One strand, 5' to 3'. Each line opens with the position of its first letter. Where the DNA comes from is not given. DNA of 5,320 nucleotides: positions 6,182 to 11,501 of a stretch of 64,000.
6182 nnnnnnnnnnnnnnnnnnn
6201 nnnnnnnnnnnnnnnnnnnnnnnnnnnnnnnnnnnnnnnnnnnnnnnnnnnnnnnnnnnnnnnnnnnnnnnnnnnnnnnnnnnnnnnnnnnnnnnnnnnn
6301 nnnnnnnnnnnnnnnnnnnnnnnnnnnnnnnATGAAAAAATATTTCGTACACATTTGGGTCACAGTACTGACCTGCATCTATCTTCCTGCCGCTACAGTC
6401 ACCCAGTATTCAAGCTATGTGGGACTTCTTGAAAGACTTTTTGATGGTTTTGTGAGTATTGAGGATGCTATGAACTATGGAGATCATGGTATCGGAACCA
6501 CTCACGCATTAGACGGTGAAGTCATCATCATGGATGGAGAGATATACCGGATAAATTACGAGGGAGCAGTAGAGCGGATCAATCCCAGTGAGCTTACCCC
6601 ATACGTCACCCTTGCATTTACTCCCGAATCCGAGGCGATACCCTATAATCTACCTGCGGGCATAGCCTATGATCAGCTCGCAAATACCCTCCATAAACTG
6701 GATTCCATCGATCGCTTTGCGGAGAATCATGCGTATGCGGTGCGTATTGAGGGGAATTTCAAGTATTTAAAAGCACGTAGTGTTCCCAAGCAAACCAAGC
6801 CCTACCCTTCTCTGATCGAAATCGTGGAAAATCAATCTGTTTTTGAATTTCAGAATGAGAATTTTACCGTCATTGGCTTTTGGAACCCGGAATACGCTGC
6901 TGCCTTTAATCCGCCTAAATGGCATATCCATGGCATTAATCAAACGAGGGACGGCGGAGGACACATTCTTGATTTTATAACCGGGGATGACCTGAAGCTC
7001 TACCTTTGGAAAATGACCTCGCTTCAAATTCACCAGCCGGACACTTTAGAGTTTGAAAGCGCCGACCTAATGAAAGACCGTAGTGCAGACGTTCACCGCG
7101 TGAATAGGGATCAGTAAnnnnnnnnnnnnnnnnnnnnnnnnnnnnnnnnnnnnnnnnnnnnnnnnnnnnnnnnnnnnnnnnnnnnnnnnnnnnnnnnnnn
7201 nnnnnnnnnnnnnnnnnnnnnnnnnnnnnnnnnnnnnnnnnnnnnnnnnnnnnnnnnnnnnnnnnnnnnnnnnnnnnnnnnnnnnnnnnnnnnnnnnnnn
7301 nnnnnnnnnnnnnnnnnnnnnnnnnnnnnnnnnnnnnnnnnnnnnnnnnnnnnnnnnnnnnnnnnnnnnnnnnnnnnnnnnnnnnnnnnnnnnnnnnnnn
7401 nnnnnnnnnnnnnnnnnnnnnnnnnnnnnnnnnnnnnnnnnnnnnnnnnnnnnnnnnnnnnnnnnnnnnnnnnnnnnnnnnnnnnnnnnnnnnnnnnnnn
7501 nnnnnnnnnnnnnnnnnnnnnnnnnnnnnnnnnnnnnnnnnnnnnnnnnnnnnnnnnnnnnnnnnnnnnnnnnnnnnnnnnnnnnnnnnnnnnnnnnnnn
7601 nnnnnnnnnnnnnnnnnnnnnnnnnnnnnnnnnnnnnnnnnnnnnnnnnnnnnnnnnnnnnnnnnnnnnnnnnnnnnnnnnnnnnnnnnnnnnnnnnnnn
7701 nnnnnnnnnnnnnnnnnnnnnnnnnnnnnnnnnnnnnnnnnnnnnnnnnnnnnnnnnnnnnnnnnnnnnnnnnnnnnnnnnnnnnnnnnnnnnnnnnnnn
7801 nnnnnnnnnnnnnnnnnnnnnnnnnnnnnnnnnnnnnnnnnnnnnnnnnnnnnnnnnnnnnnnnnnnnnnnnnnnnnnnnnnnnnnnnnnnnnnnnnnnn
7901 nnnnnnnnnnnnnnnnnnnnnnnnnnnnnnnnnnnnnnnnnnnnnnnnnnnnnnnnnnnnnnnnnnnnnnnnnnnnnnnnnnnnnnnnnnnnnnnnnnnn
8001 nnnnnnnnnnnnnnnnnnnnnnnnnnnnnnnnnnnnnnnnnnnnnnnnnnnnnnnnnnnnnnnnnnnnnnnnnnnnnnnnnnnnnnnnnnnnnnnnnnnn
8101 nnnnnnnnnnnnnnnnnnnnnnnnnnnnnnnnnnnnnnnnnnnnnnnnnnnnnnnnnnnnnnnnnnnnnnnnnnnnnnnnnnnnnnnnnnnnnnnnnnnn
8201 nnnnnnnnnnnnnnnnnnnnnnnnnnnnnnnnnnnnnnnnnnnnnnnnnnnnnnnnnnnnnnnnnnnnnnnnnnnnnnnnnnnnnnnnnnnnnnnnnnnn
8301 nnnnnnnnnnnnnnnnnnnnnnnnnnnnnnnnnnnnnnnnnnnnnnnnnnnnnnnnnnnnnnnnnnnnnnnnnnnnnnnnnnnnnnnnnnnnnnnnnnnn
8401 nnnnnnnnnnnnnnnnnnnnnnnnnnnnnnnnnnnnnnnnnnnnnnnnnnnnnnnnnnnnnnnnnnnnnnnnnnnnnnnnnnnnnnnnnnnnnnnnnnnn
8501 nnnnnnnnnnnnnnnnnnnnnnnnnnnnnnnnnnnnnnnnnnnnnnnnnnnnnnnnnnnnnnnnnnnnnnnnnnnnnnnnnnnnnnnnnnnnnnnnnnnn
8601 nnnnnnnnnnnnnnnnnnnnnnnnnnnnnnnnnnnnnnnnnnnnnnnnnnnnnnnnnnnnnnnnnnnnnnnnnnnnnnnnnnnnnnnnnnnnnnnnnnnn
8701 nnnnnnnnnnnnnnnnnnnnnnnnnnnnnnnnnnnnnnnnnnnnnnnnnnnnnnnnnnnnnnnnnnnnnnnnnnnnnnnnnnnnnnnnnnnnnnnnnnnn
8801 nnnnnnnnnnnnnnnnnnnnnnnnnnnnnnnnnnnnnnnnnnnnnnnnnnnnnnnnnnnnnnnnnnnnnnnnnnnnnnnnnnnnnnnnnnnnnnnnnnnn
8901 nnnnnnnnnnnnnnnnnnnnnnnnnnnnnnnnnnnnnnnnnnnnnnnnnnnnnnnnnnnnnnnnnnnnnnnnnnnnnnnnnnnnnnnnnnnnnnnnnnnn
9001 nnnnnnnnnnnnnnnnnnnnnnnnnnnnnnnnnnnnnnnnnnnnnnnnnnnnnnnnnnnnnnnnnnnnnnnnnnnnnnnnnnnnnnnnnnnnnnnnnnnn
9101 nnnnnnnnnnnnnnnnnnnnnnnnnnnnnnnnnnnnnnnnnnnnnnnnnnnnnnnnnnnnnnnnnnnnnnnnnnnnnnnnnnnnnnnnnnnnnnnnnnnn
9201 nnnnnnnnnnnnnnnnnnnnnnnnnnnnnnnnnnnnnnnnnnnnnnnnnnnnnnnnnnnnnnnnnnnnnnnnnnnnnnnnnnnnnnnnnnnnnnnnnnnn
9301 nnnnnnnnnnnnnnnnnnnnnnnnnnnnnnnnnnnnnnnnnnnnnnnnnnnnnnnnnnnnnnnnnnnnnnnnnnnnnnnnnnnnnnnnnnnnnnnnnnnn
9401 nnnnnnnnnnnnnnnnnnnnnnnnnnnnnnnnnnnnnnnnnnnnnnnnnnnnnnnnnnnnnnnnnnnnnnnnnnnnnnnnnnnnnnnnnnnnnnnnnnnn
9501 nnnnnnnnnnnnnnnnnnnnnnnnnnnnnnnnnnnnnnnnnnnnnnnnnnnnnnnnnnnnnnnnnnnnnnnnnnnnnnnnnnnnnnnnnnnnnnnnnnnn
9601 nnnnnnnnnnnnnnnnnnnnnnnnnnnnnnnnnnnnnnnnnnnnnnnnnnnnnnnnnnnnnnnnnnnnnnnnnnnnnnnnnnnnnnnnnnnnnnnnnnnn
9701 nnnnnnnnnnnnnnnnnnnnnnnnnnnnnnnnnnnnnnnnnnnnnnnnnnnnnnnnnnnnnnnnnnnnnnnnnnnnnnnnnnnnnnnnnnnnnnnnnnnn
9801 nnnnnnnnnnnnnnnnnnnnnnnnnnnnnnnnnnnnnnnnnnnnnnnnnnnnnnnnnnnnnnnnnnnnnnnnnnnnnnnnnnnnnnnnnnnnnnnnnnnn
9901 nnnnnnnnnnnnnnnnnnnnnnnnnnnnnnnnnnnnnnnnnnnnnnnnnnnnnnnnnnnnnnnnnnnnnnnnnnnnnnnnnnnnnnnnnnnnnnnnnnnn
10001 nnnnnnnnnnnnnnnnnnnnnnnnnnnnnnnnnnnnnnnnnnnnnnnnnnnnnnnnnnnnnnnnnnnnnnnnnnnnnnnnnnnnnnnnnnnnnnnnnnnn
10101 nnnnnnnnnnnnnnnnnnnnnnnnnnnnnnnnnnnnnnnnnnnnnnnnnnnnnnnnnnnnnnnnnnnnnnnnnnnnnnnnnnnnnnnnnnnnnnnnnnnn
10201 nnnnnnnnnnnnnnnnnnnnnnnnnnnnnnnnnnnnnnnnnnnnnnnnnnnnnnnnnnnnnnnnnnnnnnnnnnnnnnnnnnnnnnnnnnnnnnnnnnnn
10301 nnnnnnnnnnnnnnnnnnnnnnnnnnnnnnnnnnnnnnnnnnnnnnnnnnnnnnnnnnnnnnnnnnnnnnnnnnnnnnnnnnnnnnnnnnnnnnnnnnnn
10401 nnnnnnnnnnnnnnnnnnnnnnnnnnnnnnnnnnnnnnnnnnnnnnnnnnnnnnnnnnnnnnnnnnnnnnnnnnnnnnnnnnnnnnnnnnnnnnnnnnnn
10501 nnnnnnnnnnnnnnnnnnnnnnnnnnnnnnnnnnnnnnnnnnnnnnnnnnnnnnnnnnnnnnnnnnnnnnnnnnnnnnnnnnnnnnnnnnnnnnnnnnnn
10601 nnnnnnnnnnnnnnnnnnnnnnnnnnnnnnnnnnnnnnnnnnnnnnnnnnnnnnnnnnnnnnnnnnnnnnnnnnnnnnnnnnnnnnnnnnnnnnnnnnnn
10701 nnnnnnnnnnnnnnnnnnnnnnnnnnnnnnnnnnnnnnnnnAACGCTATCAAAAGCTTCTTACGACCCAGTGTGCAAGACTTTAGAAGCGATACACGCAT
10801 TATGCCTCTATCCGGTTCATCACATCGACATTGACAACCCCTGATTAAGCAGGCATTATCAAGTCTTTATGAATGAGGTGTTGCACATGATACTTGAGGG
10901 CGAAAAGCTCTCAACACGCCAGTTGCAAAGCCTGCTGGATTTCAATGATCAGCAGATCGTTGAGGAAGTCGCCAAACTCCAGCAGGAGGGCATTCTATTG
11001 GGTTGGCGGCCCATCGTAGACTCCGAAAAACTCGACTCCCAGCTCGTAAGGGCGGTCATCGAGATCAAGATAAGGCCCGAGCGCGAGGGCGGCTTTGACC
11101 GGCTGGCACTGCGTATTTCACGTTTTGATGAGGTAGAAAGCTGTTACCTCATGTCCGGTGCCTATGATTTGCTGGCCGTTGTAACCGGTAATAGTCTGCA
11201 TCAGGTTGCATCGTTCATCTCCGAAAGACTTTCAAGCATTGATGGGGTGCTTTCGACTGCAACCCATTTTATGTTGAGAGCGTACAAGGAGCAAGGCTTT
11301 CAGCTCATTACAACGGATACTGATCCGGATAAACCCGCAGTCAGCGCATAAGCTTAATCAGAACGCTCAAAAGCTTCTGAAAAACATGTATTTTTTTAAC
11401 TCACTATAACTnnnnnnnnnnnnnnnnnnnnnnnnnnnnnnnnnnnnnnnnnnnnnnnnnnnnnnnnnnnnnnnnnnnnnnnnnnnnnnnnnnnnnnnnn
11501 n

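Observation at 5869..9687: Candidate persulfide-sensing regulon: two-Cys SqrR/BigR-like ArsR repressor next to a four-domain CoADR-rhodanese-TusA-DsrE fusion enzyme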

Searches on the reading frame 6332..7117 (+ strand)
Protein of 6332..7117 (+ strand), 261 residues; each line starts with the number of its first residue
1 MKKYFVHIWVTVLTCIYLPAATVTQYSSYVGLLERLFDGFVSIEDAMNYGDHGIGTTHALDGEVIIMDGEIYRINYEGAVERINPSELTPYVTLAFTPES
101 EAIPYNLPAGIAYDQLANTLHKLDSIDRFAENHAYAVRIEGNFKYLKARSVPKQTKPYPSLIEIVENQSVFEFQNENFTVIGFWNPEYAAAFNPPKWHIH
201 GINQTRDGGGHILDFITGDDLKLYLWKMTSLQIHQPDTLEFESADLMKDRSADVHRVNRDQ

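Call 3: search_protein_families(library=pfam, proteins=[window:6332-7117:+], max_evalue=0.01)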
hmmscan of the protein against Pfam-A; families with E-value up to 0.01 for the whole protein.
window:6332-7117:+ (261 aa): 1 family
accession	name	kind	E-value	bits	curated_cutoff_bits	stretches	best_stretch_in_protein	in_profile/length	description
PF03306.18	AAL_decarboxy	-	6.2e-59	199.4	25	1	24-247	2-218/219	Alpha-acetolactate decarboxylase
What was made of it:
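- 6332..7117 (+): Acetolactate-decarboxylase-like gene (261 aa) with a hydrophobic N-terminal segment, lying between the regulator and the enzyme gene. It may belong to the regulon. PF03306 E = 6e-59 (call 3).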

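Call 4: search_protein_families(library=ncbifam, proteins=[window:6332-7117:+], max_evalue=0.01)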
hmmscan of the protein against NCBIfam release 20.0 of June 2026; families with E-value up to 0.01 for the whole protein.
window:6332-7117:+ (261 aa): 1 family
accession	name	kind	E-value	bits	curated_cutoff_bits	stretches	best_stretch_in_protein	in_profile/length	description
TIGR01252.1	acetolac_decarb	equivalog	2.8e-53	180.7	180.65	1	23-252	3-225/232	acetolactate decarboxylase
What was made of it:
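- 6332..7117 (+): TIGR01252 scores 180.7 against a cutoff of 180.65 (call 4).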

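Call 85: list_cluster_members(proteins=[P0001, P0121, window:6332-7114:+])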
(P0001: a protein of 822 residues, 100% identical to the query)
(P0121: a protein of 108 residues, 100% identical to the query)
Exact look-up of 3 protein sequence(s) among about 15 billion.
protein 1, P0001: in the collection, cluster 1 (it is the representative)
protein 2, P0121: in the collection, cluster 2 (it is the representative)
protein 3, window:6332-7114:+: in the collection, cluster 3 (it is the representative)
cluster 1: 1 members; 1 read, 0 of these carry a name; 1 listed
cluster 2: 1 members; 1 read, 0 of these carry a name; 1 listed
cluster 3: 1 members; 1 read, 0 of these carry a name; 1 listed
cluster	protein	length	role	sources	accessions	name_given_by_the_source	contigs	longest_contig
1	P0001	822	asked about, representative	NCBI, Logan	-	-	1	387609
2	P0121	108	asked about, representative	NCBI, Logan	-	-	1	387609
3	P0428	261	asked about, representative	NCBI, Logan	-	-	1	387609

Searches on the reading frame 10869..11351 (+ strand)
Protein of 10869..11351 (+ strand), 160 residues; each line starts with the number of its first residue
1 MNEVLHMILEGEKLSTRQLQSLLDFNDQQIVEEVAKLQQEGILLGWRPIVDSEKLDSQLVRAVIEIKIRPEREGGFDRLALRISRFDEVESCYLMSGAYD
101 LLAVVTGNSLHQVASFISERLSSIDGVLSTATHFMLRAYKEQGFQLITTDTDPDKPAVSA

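Call 54: search_protein_families(library=pfam, proteins=[window:10869-11351:+], max_evalue=0.00001)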
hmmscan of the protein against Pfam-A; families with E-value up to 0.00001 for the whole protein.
window:10869-11351:+ (160 aa): 1 family
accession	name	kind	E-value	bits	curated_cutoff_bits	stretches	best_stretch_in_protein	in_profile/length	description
PF01037.27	AsnC_trans_reg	-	8.8e-16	58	25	1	64-137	1-72/73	Lrp/AsnC ligand binding domain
